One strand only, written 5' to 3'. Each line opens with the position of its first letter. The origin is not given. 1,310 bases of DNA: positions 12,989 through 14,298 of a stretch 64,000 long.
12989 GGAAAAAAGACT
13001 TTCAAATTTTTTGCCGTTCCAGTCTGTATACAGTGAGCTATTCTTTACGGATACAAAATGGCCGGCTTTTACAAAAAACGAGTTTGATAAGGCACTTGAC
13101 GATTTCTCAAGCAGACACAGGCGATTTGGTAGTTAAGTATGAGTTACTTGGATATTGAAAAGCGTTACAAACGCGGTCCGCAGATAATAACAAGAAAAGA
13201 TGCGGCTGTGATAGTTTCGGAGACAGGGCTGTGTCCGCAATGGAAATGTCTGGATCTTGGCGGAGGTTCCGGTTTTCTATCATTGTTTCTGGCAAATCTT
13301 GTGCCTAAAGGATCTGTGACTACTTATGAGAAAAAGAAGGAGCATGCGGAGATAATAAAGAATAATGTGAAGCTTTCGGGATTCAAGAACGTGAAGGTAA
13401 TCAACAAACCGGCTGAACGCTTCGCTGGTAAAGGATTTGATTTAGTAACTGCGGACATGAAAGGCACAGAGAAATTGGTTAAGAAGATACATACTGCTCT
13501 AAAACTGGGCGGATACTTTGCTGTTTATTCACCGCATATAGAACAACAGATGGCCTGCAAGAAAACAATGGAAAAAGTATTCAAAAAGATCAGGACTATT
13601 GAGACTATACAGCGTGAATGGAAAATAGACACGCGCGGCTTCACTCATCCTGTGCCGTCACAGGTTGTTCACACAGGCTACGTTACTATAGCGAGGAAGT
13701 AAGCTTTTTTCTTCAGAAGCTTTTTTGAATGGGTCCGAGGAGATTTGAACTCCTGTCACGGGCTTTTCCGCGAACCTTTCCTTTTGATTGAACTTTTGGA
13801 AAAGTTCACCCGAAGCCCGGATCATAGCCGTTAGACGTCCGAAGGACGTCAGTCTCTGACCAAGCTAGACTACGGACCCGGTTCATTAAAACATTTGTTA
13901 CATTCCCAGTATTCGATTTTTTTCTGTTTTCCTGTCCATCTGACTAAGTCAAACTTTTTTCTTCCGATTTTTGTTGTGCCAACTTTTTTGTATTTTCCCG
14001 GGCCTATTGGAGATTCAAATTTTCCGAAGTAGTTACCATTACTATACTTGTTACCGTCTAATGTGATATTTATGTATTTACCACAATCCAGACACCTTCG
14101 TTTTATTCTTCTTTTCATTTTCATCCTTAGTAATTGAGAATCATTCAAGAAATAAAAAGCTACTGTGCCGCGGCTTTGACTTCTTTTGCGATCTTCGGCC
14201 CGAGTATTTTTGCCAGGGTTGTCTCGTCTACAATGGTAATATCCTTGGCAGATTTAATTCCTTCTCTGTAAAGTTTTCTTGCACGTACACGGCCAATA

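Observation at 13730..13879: tRNA gene of about 150 nt that appears to carry two inserts (introns), one at a non-canonical position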

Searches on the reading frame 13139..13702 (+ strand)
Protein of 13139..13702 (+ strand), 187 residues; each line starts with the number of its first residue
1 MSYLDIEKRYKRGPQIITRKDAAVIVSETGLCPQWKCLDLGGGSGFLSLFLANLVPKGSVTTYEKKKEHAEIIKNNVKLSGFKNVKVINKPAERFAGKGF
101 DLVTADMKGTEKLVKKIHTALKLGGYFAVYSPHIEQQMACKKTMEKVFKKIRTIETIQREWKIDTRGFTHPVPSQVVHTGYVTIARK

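Call 10: find_homologous_proteins(query=window:13139-13702:+)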
Query window:13139-13702:+ (187 aa): 177 proteins with E <= 0.001 among 316 candidates; the best 120 are listed.
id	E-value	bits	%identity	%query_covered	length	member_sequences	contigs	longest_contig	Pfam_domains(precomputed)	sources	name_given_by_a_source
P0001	1.5e-120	418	100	100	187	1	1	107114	PF13847.13,PF05175.21,PF13649.13,PF02527.22,PF08704.17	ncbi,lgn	-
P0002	3.6e-93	328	76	100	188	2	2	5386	PF13847.13,PF05175.21,PF13649.13,PF08704.17,PF01135.26,PF08242.19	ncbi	-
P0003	2.3e-91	322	75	100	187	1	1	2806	PF13847.13,PF05175.21,PF13649.13,PF02527.22,PF08704.17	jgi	jgi:tRNA (adenine57-N1/adenine58-N1)-methyltransferase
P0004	3.3e-91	322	73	100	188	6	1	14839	PF13847.13,PF05175.21,PF13649.13,PF02390.24,PF02527.22,PF08704.17,PF08241.19,PF08242.19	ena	-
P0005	2.6e-90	319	73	100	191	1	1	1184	PF13847.13,PF05175.21,PF13649.13,PF02527.22,PF08704.17,PF08242.19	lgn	-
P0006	1.7e-87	310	71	100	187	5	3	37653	PF13847.13,PF06325.20,PF05175.21,PF13649.13,PF08704.17,PF01209.25,PF08241.19,PF08242.19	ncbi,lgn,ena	ncbi:MAG: methyltransferase domain-containing protein [Candidatus Aenigmatarchaeota archaeon]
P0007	1.1e-85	304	69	100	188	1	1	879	PF13847.13,PF05175.21,PF13649.13,PF02390.24,PF08704.17,PF01135.26,PF08241.19,PF08242.19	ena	-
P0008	3.7e-85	302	68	100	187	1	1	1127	PF13847.13,PF05175.21,PF13649.13,PF02527.22,PF08704.17,PF08241.19,PF08242.19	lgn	-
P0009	5.1e-85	302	71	100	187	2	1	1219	PF13847.13,PF06325.20,PF05175.21,PF13649.13,PF02390.24,PF02527.22,PF08704.17,PF01135.26,PF01209.25,PF08241.19,PF08242.19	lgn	-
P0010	6.4e-85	301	70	100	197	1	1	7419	PF13847.13,PF05175.21,PF13649.13,PF02527.22,PF02475.24,PF08704.17,PF08242.19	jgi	jgi:tRNA (adenine57-N1/adenine58-N1)-methyltransferase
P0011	1.4e-84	300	69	99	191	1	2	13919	PF13847.13,PF06325.20,PF05175.21,PF13649.13,PF02527.22,PF08704.17,PF08241.19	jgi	-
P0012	2.1e-84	300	71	100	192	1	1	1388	PF13847.13,PF05175.21,PF13649.13,PF02527.22,PF08704.17,PF01135.26,PF01209.25,PF08241.19,PF08242.19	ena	-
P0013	3.3e-84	299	70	100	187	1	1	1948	PF13847.13,PF06325.20,PF05175.21,PF13649.13,PF02527.22,PF08704.17,PF01135.26,PF01209.25,PF08241.19,PF08242.19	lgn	-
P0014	3.9e-84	299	70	100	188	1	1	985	PF13847.13,PF05175.21,PF13649.13,PF02390.24,PF02527.22,PF08704.17,PF01209.25,PF08241.19,PF08242.19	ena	-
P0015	1.8e-83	297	68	100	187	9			PF13847.13,PF06325.20,PF05175.21,PF13649.13,PF02527.22,PF08704.17,PF01135.26,PF08241.19,PF08242.19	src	-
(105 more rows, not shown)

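Call 13: find_related_loci(query=A1, collection=genome_contigs, flank=3000)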
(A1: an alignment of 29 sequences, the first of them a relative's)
Query A1 (187 aa) in genome_contigs; peptide patterns used: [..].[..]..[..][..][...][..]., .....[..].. (x = any residue, [..] = any of these).
371 stretches matched a pattern; 358 encode a relative of the query (tblastn E <= 1e-3); the best 80 are kept; 80 distinct loci.
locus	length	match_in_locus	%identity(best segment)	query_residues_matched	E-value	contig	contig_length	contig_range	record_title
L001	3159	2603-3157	72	1-184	9e-97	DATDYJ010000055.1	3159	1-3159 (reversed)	MAG TPA_asm: archaeon isolate SMAG_U8162 k141_2340770, whole genome shotgun sequence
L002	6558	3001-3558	71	1-187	1e-93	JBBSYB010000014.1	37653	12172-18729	MAG: Candidatus Aenigmatarchaeota archaeon isolate H43-bin179_1 H43_bin179_1_000000000014, whole genome shotgun sequence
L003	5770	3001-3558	71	1-187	5e-93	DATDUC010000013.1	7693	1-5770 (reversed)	MAG TPA_asm: archaeon isolate SMAG_U8047 k141_868865, whole genome shotgun sequence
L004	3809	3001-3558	70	1-187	5e-92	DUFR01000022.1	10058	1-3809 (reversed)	MAG TPA_asm: Candidatus Aenigmatarchaeota archaeon isolate UBA10154 contig_46369, whole genome shotgun sequence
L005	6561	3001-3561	68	1-187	9e-88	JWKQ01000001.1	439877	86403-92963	MAG: archaeon GW2011_AR5 QT00_C0001, whole genome shotgun sequence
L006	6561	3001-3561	65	1-187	5e-87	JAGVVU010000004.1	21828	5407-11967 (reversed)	MAG: Candidatus Aenigmatarchaeota archaeon isolate RIFCSPLOWO2_01_FULL_48_10 rifcsplowo2_01_scaffold_22440, whole genome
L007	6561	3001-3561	67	2-187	1e-85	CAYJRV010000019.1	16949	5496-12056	MAG TPA_asm: uncultured archaeon isolate ERP125453_co1_230 genome assembly, contig: NODE_3466_length_16949_cov_14.000414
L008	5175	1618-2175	66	1-187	5e-85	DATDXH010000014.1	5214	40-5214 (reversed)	MAG TPA_asm: archaeon isolate SMAG_U8133 k141_2202, whole genome shotgun sequence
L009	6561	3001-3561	68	1-187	2e-84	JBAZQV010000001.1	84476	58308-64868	MAG: Candidatus Aenigmatarchaeota archaeon isolate SO_2017_SWC_7 scaffold_306_c1_LP-4_2017, whole genome shotgun sequenc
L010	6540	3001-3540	67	9-187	4e-83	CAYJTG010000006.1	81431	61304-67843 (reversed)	MAG TPA_asm: uncultured archaeon isolate ERP125453_co1_24 genome assembly, contig: NODE_157_length_81431_cov_20.346834,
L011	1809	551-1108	63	1-186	2e-85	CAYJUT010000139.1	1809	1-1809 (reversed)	MAG TPA_asm: uncultured archaeon isolate ERP125453_co1_151 genome assembly, contig: NODE_105786_length_1809_cov_32.83295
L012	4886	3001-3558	58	2-187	9e-68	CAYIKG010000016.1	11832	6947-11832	MAG TPA_asm: uncultured archaeon isolate ERP119705_co24_1010 genome assembly, contig: NODE_7262_length_11832_cov_5.30440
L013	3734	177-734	56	2-187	2e-67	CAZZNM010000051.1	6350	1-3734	MAG TPA_asm: uncultured archaeon isolate SRP178908_co1_163 genome assembly, contig: NODE_10465_length_6350_cov_5.780620,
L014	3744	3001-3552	55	5-187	3e-65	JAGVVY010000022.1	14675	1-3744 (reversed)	MAG: Candidatus Aenigmatarchaeota archaeon isolate RIFCSPHIGHO2_02_FULL_49_46 rifcsphigho2_02_scaffold_7660, whole genom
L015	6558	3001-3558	53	2-187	4e-63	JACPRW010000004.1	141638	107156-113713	MAG: Candidatus Aenigmatarchaeota archaeon isolate NC_groundwater_689_Ag_S-0.2um_53_36 S36_SO-2_scaffold_103896, whole g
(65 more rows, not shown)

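Call 35: find_encoding_contigs(protein=P0001, flank=1500, max_places=3)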
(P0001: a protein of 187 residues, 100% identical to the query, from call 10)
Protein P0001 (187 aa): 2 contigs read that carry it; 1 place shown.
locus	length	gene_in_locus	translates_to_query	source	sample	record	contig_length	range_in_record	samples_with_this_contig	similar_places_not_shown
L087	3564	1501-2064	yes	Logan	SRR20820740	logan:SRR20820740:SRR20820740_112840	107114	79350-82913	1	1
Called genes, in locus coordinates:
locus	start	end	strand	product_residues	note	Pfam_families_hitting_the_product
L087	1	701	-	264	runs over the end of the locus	PF01478:Peptidase_A24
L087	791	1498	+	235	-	PF01255:Prenyltransf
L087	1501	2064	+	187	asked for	PF08704:GCD14, PF02527:GidB (weak), PF05175:MTS (weak), PF13847:Methyltransf_31, PF13649:Methyltransf_25 (weak)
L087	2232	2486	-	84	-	-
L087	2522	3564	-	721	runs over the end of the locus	PF04851:ResIII, PF00270:DEAD, PF22527:DEXQc_Suv3, PF14520:HHH_5 (faint), PF00271:Helicase_C (weak), PF20470:HTH_61 (weak), PF21280:Helicase_dom4_arc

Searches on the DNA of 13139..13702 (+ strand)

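Call 45: search_rna_families(sources=[L003, L005, L006, L007, L008, L010, L011, L020, L030, L031, L081, L083, L085], threshold=evalue, max_evalue=0.1)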
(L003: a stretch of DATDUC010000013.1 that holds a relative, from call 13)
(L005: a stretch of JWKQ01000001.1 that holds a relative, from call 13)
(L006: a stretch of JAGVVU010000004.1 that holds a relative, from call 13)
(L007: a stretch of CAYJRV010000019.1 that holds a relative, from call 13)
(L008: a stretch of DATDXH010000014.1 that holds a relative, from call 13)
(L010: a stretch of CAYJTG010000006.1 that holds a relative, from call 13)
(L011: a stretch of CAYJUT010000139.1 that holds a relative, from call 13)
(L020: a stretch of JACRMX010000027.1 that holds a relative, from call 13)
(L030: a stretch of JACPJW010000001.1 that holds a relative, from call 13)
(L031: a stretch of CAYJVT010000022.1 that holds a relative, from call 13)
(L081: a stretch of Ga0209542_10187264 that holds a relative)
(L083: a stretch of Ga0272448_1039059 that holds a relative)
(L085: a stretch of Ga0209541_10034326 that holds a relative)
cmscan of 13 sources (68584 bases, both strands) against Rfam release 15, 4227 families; matches with E-value up to 0.1: 4.
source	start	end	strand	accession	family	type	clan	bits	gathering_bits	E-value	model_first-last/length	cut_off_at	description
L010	5311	5741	+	RF00373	RNaseP_arch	Gene; ribozyme;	CL00002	53.7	84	3.3e-12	1-288/288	no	Archaeal RNase P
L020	4929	5011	-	RF00814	mir-316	Gene; miRNA;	-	30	80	0.038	1-91/91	no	mir-316 microRNA precursor family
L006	4196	4405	-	RF02942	Clostridiales-3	Gene; sRNA;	-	23.6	103.4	0.03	1-264/264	no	Clostridiales-3 RNA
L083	1016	1166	-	RF00023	tmRNA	Gene;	CL00001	20.5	47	0.00029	1-374/374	no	transfer-messenger RNA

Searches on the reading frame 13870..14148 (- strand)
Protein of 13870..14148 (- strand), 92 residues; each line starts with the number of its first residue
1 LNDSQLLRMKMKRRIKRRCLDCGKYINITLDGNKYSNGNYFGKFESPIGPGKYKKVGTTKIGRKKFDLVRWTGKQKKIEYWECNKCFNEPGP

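Call 32: search_protein_families(library=pfam, proteins=[window:13870-14148:-], max_evalue=0.001)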
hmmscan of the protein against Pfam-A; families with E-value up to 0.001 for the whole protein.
window:13870-14148:- (92 aa): 0 families
